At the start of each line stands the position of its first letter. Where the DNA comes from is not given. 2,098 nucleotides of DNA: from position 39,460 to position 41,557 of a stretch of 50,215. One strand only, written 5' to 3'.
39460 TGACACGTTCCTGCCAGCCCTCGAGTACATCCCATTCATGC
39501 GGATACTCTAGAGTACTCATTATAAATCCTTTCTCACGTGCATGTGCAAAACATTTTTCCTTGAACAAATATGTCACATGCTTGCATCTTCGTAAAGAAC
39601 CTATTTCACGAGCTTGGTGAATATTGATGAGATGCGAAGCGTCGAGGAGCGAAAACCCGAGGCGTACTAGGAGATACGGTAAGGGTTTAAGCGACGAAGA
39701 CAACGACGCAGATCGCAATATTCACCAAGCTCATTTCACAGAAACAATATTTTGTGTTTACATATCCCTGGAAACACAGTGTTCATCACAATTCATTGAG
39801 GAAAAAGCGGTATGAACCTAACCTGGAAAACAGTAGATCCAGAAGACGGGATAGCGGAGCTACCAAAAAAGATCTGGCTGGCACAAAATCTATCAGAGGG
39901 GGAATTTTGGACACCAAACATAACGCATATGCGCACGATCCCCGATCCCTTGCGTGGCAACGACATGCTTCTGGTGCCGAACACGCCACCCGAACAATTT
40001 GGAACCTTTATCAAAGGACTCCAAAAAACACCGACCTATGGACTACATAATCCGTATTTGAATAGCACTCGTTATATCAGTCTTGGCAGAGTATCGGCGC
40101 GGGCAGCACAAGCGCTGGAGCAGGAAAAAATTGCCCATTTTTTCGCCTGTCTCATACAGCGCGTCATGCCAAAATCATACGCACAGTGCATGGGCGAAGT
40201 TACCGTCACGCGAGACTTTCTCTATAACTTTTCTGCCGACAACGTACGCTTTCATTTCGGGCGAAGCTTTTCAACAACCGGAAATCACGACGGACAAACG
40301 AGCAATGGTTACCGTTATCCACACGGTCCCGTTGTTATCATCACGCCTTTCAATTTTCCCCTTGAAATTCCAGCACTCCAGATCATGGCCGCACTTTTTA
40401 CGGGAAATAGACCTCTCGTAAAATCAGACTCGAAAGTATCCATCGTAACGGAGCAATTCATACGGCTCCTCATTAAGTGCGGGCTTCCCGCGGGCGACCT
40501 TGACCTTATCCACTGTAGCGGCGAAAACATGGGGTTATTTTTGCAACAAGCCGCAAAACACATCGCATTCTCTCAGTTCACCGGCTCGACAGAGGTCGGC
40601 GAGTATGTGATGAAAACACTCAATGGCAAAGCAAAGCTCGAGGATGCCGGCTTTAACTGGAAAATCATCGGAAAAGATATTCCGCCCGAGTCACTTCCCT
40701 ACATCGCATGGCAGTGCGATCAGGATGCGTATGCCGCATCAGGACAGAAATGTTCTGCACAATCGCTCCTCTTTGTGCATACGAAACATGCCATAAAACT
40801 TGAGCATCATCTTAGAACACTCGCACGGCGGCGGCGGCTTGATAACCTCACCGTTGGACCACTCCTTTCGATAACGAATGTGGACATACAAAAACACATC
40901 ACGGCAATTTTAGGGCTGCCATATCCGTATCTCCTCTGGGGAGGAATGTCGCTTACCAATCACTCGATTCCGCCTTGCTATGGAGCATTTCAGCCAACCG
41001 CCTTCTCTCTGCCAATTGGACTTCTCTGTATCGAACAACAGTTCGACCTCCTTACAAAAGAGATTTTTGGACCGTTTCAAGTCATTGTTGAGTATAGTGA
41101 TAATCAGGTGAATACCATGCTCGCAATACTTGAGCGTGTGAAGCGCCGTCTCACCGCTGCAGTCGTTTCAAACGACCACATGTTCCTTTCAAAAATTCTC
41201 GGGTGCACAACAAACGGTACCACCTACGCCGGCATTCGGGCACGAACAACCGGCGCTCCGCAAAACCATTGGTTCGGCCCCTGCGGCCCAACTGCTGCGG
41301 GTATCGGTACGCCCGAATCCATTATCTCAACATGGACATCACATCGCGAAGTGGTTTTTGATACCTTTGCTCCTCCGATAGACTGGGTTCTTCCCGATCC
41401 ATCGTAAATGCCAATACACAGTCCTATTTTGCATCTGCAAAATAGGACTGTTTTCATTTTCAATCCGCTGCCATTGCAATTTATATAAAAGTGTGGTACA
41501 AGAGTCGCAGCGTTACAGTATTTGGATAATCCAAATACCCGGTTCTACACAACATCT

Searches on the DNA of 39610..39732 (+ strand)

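Call 84: search_dna_similar(query=window:39610-39732:+, collection=phages, mode=distant, max_evalue=0.01, max_rows=10)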
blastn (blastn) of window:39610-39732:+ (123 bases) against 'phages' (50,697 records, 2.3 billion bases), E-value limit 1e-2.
No match.

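Call 85: search_dna_similar(query=window:39610-39732:+, collection=plasmids, mode=distant, max_evalue=0.01, max_rows=10)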
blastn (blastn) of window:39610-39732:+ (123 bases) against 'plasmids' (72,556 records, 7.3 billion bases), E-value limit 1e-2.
No match.
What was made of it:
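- Tried and rejected: The phage and plasmid collections gave no match (calls 84, 85).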

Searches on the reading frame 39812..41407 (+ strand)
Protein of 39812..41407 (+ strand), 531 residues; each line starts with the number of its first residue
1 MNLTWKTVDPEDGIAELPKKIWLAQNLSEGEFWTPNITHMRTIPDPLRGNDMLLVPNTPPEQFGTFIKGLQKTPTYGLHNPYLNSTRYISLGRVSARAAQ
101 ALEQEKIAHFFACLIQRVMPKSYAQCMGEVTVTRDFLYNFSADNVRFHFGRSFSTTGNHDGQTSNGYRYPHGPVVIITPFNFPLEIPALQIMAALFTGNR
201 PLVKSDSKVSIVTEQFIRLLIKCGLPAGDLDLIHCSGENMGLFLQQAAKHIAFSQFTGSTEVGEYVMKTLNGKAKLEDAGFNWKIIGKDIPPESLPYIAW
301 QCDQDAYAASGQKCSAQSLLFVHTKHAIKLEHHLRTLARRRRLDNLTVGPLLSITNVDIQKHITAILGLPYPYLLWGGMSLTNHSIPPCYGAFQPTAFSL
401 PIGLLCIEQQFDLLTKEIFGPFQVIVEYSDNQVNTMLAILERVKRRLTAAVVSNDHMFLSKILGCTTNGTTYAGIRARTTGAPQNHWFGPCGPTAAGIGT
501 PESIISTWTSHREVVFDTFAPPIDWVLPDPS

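Call 12: find_encoding_contigs(protein=window:39812-41407:+, flank=10000, max_places=10)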
Protein window:39812-41407:+ (531 aa): 2 contigs read that carry it; 2 places shown.
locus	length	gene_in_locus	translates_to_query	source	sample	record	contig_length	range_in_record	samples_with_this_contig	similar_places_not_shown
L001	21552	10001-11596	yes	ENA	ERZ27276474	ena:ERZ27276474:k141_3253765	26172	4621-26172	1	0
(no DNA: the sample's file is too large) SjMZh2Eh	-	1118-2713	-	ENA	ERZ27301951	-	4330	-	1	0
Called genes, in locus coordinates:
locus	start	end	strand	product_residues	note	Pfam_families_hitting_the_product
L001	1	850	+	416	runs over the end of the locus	-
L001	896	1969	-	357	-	PF02779:Transket_pyr, PF02780:Transketolase_C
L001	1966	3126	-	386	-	PF00676:E1_dh, PF02775:TPP_enzyme_C (weak), PF13292:DXP_synthase_N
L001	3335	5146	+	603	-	-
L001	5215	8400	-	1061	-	PF18171:LSDAT_prok (faint)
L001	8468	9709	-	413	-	PF04209:HgmA_C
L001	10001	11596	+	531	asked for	PF00171:Aldedh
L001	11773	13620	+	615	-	PF01145:Band_7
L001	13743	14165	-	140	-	PF00072:Response_reg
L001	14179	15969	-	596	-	PF02743:dCache_1, PF17201:Cache_3-Cache_2 (weak), PF00672:HAMP, PF00512:HisKA, PF02518:HATPase_c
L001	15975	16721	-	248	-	-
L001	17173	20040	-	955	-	PF00041:fn3 (faint), PF07210:DUF1416 (faint), PF13620:CarboxypepD_reg (weak), PF01471:PG_binding_1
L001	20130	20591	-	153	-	PF01625:PMSR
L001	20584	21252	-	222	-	-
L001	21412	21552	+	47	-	?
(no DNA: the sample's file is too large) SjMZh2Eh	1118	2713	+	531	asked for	PF00171:Aldedh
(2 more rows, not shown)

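Call 15: search_protein_families(library=pfam, proteins=[window:39812-41407:+])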
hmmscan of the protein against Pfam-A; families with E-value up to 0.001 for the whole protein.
window:39812-41407:+ (531 aa): 1 family
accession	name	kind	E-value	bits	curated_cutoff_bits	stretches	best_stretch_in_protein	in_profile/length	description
PF00171.27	Aldedh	-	1.9e-38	132.7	23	1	95-489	57-436/461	Aldehyde dehydrogenase family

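Call 37: find_homologous_proteins(query=window:39812-41407:+, max_evalue=1e-30)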
Query window:39812-41407:+ (531 aa): 2785 proteins with E <= 1e-30 among 8000 candidates; the best 120 are listed.
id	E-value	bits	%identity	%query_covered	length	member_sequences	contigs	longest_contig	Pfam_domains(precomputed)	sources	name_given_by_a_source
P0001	0.0e+0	1250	100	100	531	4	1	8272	PF00171.28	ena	-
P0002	1.5e-260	883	72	100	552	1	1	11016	PF00171.28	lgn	-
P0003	1.4e-259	880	72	100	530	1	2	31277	PF00171.28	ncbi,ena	-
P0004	1.4e-257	874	52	79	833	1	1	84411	PF00171.28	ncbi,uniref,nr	ncbi:aldehyde/histidinol dehydrogenase [Artemisia annua]|uniref:Aldehyde/histidinol dehydrogenase n=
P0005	8.3e-249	845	69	100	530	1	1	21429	PF00171.28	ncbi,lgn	-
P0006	1.0e-247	841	74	91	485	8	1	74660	PF00171.28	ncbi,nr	ncbi:MAG: 1-pyrroline-5-carboxylate dehydrogenase [Parcubacteria group bacterium Greene1014_15]|nr:M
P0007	1.4e-216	738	64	93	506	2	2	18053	PF00171.28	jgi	-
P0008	5.3e-216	736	62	98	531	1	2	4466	PF00171.28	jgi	-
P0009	5.7e-212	723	61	98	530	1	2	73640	PF00171.28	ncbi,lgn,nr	ncbi:MAG: aldehyde dehydrogenase family protein [bacterium]|nr:aldehyde dehydrogenase family protein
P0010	8.6e-193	660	58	99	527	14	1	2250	PF00171.28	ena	-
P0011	2.2e-191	655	52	89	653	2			PF00171.28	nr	nr:putative aldehyde dehydrogenase [Quercus suber]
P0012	8.3e-189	647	57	98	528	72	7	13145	PF00171.28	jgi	jgi:1-pyrroline-5-carboxylate dehydrogenase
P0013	1.1e-188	646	56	98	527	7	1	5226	PF00171.28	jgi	jgi:1-pyrroline-5-carboxylate dehydrogenase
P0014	1.9e-188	645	57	99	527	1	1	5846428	PF00171.28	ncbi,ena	-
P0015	2.8e-188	645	56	99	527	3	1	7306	PF00171.28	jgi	jgi:1-pyrroline-5-carboxylate dehydrogenase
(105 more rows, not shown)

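Call 38: find_encoding_contigs(protein=P0006, flank=10000, max_places=3)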
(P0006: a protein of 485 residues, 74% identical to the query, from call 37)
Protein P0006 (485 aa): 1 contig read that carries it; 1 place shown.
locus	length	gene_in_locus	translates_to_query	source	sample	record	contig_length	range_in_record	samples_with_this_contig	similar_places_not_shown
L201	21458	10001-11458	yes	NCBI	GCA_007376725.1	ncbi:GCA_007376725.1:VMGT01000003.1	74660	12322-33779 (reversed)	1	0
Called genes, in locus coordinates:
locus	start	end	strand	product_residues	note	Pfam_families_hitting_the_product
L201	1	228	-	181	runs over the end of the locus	-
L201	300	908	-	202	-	PF13328:HD_4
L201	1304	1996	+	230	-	PF00702:Hydrolase, PF12710:HAD, PF13419:HAD_2 (weak)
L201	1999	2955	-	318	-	PF06790:UPF0259 (weak)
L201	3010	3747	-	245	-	PF03372:Exo_endo_phos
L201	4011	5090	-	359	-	PF02779:Transket_pyr, PF02780:Transketolase_C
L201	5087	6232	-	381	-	PF00676:E1_dh, PF02775:TPP_enzyme_C (weak), PF13292:DXP_synthase_N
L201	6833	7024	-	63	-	-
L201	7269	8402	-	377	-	-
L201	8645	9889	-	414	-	PF04209:HgmA_C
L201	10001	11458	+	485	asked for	PF00171:Aldedh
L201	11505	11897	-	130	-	PF00072:Response_reg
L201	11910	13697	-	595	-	PF02743:dCache_1, PF17201:Cache_3-Cache_2 (faint), PF00672:HAMP, PF00512:HisKA, PF02518:HATPase_c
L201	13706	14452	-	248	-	-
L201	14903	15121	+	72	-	-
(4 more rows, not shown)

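Call 39: find_encoding_contigs(protein=P0003, flank=10000, max_places=3)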
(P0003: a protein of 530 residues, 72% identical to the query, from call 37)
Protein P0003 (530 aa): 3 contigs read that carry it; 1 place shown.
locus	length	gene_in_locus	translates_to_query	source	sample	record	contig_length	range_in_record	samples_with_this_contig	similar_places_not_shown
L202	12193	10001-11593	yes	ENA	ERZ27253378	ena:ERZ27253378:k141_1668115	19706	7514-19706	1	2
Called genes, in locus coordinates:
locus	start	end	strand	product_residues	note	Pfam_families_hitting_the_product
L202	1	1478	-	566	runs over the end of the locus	-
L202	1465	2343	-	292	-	PF13672:PP2C_2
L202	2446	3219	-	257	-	-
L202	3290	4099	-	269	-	-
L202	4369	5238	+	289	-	-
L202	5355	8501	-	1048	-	PF18171:LSDAT_prok (faint)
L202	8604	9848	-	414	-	PF04209:HgmA_C (weak)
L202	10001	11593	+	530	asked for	PF00171:Aldedh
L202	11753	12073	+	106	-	-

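Call 40: find_encoding_contigs(protein=P0005, flank=10000, max_places=3)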
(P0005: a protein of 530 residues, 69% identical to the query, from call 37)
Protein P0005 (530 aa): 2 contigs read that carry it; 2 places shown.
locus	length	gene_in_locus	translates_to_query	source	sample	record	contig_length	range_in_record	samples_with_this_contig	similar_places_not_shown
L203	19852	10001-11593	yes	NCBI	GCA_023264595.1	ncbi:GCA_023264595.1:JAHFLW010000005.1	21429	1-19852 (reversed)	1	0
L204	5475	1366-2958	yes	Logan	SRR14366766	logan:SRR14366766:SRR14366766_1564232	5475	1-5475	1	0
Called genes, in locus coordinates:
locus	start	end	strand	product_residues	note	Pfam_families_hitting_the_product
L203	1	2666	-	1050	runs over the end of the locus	PF18171:LSDAT_prok (faint)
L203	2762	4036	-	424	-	PF04209:HgmA_C (weak)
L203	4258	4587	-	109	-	-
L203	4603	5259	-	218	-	PF00899:ThiF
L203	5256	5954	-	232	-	-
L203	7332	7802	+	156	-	-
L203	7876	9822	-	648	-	PF00004:AAA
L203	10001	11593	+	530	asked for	PF00171:Aldedh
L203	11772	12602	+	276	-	PF01145:Band_7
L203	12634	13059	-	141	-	PF00072:Response_reg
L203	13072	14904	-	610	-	PF02743:dCache_1, PF00672:HAMP, PF00512:HisKA, PF02518:HATPase_c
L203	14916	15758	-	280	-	-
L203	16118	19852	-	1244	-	?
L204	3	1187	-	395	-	?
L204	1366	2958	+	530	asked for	PF00171:Aldedh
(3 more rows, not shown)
